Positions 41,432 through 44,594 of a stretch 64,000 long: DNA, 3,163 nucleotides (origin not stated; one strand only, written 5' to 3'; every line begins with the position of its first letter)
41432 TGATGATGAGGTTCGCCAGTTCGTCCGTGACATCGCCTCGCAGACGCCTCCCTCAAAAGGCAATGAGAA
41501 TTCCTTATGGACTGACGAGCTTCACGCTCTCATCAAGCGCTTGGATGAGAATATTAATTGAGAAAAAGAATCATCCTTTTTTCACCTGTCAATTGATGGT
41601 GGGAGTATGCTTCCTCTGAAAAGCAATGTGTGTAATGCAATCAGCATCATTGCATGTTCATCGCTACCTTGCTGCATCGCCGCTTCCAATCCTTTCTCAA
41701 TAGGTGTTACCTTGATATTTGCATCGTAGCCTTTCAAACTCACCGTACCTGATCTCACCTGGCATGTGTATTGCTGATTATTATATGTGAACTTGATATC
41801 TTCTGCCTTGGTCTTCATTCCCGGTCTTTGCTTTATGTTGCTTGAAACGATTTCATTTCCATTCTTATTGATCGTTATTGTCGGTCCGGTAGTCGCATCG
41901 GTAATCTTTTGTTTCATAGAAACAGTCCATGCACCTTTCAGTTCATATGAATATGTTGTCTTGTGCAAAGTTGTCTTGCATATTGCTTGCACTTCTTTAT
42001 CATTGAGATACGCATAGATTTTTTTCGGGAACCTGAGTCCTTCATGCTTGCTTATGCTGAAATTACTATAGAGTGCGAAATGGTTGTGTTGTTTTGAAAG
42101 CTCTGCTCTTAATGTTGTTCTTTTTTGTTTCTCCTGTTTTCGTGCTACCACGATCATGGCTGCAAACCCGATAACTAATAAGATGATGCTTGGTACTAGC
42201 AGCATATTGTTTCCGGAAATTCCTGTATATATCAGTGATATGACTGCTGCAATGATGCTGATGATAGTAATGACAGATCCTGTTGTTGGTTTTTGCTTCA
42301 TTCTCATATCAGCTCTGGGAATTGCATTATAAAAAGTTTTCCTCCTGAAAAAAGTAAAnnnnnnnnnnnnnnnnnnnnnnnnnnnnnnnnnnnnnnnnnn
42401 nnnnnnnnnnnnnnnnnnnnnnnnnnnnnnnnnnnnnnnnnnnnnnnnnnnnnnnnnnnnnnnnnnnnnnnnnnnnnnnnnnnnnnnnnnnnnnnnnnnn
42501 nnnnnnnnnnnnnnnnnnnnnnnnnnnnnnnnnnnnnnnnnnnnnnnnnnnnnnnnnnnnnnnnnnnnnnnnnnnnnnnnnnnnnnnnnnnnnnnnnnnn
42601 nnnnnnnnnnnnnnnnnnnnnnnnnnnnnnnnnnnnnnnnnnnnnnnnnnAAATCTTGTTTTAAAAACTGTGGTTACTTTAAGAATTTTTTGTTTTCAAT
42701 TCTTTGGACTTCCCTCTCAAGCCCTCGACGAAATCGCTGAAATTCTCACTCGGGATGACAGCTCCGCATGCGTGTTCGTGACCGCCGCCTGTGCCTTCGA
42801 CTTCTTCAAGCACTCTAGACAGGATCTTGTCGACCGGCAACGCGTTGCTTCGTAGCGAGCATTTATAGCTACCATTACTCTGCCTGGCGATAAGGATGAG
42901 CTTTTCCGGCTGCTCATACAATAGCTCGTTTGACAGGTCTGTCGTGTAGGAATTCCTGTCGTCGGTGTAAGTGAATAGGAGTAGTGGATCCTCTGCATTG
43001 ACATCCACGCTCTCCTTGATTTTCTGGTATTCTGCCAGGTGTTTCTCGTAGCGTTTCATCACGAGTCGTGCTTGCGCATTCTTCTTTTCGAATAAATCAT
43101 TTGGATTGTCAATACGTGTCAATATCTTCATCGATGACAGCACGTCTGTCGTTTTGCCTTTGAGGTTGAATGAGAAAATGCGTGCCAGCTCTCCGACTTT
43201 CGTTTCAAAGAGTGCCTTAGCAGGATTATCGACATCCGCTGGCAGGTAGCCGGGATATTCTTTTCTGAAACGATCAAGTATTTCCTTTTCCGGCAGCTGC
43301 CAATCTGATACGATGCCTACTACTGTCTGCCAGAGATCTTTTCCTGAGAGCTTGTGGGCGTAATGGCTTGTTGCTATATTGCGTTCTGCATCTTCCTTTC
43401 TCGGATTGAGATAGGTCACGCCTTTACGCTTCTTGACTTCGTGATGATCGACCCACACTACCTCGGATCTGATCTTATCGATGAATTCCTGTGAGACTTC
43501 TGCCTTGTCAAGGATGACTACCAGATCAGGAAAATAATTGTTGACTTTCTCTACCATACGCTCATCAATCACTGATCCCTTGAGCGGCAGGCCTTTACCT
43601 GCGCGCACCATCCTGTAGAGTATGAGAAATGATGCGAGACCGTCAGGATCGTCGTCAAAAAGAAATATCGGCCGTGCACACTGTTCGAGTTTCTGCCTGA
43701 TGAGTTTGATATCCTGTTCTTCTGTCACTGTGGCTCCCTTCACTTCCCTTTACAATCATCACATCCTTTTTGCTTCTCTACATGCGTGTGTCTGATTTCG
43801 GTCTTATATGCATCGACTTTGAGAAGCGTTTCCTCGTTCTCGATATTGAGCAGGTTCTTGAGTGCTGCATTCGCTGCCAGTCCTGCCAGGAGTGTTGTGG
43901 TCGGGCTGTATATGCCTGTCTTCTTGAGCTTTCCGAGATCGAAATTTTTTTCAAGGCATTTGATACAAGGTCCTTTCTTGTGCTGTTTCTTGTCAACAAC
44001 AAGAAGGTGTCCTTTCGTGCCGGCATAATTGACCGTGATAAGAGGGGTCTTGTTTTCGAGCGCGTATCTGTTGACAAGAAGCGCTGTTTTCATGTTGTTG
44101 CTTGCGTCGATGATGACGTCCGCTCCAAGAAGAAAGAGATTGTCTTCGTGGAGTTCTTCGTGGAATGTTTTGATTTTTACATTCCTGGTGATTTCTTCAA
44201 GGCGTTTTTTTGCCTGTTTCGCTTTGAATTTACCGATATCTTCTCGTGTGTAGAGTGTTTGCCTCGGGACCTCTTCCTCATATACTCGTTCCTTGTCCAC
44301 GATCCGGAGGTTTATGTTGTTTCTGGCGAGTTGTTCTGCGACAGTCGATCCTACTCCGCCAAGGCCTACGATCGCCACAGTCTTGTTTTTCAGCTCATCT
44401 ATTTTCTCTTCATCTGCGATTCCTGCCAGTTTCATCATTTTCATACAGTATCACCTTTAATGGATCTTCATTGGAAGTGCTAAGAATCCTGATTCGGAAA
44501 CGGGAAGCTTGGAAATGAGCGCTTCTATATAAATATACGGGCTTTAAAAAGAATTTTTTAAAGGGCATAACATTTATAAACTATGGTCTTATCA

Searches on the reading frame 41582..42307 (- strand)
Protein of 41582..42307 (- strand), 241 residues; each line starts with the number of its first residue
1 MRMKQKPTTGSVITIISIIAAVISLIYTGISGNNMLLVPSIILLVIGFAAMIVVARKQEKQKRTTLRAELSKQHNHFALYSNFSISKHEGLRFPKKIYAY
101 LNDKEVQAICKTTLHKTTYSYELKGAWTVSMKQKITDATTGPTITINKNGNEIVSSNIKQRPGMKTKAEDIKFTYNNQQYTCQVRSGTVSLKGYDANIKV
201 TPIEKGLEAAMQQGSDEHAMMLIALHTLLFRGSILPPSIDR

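Call 46: search_protein_families(library=pfam, proteins=[window:41582-42307:-], max_evalue=0.001)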
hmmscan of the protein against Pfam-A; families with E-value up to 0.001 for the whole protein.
window:41582-42307:- (241 aa): 1 family
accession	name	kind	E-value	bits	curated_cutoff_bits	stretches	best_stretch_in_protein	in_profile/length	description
PF18169.6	SLATT_6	-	3.9e-05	23.7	27.1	1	11-107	36-129/176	SMODS and SLOG-associating 2TM effector domain 6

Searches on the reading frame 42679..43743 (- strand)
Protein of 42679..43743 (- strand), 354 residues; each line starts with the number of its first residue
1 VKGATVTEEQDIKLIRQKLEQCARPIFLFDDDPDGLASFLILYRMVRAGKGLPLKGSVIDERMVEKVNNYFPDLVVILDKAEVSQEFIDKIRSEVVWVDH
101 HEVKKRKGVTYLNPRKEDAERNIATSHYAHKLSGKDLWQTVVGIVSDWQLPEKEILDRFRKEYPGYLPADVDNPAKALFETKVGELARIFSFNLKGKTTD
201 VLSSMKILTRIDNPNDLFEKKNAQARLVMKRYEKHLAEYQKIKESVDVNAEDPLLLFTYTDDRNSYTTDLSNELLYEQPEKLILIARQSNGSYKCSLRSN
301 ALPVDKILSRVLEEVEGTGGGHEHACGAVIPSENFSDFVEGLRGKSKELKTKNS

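Call 46: search_protein_families(library=pfam, proteins=[window:42679-43743:-], max_evalue=0.001)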
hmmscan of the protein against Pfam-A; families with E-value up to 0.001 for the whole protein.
window:42679-43743:- (354 aa): 2 families
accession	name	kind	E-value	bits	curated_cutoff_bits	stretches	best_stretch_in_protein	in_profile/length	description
PF02272.25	DHHA1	-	3.2e-12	47.2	25.9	1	271-342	22-96/102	DHHA1 domain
PF01368.27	DHH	-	2.1e-09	38.1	28.1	1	31-132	8-101/125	DHH family, N-terminal domain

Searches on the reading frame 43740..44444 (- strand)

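Call 46: search_protein_families(library=pfam, proteins=[window:43740-44444:-], max_evalue=0.001)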
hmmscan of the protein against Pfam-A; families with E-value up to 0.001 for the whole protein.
window:43740-44444:- (234 aa): 7 families
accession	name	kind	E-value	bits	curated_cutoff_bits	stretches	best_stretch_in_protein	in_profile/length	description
PF00899.27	ThiF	-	5.1e-46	157.2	28.1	1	7-228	8-236/238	ThiF family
PF02826.25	2-Hacid_dh_C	-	3.8e-06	26.8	25.1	1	12-59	28-75/178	D-isomer specific 2-hydroxyacid dehydrogenase, NAD binding domain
PF03435.24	Sacchrp_dh_NADP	-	1.4e-05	25.8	25.1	1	23-140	1-100/129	Saccharopine dehydrogenase NADP binding domain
PF02737.24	3HCDH_N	-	0.00012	22.5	22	1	22-94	1-76/180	3-hydroxyacyl-CoA dehydrogenase, NAD binding domain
PF02254.24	TrkA_N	-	0.00042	21.1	23.8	0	23-59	1-37/116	TrkA-N domain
PF02558.23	ApbA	-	0.00053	20.1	22.2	1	23-80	1-57/150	Ketopantoate reductase PanE/ApbA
PF13241.12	NAD_binding_7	-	0.00073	20.5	22.1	0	18-132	5-86/104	Putative NAD(P)-binding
